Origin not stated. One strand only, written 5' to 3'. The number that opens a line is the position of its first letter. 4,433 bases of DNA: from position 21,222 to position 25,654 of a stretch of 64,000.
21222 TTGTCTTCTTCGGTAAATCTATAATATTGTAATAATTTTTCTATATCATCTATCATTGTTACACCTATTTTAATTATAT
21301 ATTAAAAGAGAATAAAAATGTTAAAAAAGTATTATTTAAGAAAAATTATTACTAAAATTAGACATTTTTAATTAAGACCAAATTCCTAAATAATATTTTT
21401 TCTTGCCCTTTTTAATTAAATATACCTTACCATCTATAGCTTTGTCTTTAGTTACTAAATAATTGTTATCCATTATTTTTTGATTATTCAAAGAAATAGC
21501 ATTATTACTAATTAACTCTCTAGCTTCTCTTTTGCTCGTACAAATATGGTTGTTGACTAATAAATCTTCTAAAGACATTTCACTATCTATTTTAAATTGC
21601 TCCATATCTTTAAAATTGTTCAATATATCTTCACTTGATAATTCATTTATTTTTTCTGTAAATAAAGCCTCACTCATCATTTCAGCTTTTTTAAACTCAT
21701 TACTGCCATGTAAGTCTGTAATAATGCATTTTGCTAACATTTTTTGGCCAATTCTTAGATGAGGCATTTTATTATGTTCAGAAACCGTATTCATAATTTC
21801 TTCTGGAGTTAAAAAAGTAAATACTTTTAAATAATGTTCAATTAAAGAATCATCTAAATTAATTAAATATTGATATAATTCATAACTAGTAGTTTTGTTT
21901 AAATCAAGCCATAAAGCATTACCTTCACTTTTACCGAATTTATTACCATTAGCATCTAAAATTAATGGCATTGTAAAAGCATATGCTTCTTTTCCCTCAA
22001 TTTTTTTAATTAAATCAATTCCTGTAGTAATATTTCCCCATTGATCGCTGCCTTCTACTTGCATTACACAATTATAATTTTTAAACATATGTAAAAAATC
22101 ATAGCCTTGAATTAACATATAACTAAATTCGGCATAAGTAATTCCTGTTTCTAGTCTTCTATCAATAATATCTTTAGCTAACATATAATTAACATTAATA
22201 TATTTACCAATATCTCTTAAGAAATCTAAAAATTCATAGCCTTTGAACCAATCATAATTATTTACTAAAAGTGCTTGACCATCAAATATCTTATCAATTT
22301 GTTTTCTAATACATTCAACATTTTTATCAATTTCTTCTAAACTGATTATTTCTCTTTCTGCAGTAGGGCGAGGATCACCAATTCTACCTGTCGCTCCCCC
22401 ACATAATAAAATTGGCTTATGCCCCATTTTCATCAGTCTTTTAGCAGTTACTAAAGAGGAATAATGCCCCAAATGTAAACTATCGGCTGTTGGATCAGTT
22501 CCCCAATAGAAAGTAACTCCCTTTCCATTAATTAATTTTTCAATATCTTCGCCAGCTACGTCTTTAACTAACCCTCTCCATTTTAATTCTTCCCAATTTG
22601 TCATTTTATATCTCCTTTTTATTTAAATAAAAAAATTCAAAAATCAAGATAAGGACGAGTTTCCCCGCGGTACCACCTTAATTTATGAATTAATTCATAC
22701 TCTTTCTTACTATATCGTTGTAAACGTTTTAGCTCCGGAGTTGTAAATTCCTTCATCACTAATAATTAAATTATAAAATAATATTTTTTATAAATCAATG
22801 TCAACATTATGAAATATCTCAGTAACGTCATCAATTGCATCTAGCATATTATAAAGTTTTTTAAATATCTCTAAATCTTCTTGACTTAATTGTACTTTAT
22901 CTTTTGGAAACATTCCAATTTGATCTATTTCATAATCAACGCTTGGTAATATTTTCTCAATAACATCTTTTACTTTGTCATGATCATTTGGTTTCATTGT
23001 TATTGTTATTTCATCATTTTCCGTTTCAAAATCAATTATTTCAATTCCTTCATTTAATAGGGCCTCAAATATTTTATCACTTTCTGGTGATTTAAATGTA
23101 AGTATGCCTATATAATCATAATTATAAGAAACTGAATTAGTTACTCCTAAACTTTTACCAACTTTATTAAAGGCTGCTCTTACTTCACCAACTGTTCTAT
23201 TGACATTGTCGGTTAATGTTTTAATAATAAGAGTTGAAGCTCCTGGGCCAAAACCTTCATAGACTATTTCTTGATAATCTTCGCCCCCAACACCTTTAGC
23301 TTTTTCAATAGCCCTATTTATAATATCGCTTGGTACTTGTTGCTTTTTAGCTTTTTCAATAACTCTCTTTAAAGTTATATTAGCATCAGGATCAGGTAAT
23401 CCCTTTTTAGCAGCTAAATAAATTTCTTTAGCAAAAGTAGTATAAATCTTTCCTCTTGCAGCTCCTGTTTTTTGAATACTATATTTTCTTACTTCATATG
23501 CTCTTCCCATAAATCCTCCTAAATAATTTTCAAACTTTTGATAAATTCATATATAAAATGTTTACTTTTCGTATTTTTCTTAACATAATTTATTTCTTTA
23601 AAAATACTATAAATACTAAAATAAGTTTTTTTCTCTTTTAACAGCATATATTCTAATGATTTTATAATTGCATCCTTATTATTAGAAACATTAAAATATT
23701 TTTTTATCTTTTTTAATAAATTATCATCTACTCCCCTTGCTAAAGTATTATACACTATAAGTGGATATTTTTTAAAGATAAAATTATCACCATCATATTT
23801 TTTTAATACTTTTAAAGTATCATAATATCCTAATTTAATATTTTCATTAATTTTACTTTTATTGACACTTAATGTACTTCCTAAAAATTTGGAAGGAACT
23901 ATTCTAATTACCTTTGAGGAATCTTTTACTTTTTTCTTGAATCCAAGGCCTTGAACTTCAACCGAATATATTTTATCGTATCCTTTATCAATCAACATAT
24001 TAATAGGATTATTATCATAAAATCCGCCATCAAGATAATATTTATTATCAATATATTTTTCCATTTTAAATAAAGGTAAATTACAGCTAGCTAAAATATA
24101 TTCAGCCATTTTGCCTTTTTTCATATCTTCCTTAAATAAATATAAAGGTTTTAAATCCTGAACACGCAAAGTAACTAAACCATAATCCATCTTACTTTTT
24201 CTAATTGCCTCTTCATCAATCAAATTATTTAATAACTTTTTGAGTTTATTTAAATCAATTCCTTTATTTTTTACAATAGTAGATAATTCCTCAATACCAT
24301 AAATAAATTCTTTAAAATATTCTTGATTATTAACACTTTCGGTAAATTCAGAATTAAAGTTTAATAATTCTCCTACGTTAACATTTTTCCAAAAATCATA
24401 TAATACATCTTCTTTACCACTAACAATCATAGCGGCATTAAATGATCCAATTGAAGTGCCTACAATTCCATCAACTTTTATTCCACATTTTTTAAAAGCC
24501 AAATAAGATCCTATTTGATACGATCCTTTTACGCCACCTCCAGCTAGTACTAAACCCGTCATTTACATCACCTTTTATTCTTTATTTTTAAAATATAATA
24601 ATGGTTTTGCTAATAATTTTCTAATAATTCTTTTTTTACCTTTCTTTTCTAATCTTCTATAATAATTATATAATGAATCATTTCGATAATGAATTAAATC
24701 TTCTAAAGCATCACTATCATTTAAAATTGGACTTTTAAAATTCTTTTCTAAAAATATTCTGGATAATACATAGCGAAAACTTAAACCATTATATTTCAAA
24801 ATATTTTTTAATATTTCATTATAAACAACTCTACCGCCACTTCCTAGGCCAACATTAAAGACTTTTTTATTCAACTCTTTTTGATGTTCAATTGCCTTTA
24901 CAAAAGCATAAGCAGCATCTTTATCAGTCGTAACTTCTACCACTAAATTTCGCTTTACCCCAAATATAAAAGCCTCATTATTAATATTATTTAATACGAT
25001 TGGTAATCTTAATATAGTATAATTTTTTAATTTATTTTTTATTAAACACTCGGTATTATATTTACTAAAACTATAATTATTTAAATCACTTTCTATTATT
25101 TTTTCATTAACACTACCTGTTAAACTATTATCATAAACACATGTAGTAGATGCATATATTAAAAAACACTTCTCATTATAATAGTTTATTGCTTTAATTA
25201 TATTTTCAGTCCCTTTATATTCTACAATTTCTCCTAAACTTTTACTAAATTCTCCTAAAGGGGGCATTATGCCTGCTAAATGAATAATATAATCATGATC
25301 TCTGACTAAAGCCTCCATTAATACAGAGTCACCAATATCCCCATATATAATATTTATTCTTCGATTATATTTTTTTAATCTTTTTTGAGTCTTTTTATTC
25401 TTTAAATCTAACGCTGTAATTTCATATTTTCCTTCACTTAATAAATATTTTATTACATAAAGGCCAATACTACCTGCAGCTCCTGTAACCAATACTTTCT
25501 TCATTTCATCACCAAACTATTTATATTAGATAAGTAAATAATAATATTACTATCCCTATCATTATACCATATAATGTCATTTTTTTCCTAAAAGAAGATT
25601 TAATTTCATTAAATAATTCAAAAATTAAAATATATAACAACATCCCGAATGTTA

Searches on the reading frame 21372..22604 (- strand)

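Call 47: search_protein_families(library=pfam, proteins=[window:21372-22604:-], max_evalue=0.00001)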
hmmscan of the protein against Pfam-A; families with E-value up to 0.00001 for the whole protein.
window:21372-22604:- (410 aa): 2 families
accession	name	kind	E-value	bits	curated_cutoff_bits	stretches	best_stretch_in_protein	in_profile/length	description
PF00579.31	tRNA-synt_1b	-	6.4e-69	232.9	21.1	1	30-315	6-291/292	tRNA synthetases class I (W and Y)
PF22421.1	SYY_C-terminal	-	1.9e-23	82.6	27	1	326-406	1-82/83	Tyrosine--tRNA ligase SYY-like C-terminal domain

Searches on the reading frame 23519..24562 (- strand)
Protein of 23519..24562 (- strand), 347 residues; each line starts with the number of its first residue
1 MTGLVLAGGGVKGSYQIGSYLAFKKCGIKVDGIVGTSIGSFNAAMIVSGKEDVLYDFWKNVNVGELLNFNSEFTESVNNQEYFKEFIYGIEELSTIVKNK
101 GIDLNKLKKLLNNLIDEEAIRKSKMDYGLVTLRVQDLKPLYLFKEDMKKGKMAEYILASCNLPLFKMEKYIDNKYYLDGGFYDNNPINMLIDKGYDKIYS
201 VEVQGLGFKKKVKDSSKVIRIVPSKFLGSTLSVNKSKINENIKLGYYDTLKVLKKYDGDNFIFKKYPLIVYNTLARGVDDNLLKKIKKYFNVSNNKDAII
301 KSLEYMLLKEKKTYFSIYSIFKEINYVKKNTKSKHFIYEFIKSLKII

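Call 48: search_protein_families(library=pfam, proteins=[window:23519-24562:-], max_evalue=0.00001)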
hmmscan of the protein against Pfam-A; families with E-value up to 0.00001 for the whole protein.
window:23519-24562:- (347 aa): 1 family
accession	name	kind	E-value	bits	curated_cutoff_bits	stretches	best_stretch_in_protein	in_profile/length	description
PF01734.28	Patatin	-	4e-28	99.4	27.7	1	4-190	1-190/191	Patatin-like phospholipase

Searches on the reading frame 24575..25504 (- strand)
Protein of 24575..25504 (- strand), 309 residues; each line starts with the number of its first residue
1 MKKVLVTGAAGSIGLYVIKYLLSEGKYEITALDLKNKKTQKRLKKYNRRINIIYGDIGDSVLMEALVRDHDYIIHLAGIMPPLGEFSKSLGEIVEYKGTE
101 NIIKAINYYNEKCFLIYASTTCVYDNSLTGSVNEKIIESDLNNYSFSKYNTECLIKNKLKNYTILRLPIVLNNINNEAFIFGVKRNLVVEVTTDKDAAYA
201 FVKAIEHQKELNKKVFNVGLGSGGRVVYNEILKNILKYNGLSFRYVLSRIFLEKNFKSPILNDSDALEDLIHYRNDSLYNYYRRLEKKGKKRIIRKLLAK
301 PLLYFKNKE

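Call 48: search_protein_families(library=pfam, proteins=[window:24575-25504:-], max_evalue=0.00001)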
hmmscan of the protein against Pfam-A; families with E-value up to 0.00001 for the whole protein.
window:24575-25504:- (309 aa): 9 families
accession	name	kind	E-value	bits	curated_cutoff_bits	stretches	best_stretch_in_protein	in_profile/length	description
PF01370.27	Epimerase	-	5.4e-20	72.3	20.9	1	4-167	1-169/240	NAD dependent epimerase/dehydratase family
PF01073.25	3Beta_HSD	-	5.3e-18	65.5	22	1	5-155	1-157/280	3-beta hydroxysteroid dehydrogenase/isomerase family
PF16363.11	GDP_Man_Dehyd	-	6e-16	59.3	27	1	5-171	1-180/332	GDP-mannose 4,6 dehydratase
PF13460.12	NAD_binding_10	-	5.7e-14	52.8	27.2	1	8-207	1-183/184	NAD(P)H-binding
PF04321.23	RmlD_sub_bind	-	2.2e-11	43.8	27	1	3-177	2-158/287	RmlD substrate binding domain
PF07993.18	NAD_binding_4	-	7.4e-08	32.3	20.1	1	6-172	1-209/258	Male sterility protein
PF02719.21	Polysacc_synt_2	-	1.2e-07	31.7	20.2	1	4-131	1-140/293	Polysaccharide biosynthesis protein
PF05368.20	NmrA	-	9.4e-07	29.1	27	0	2-78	3-78/298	NmrA-like family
PF03435.24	Sacchrp_dh_NADP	-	7e-06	26.8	25.1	0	4-78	1-77/129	Saccharopine dehydrogenase NADP binding domain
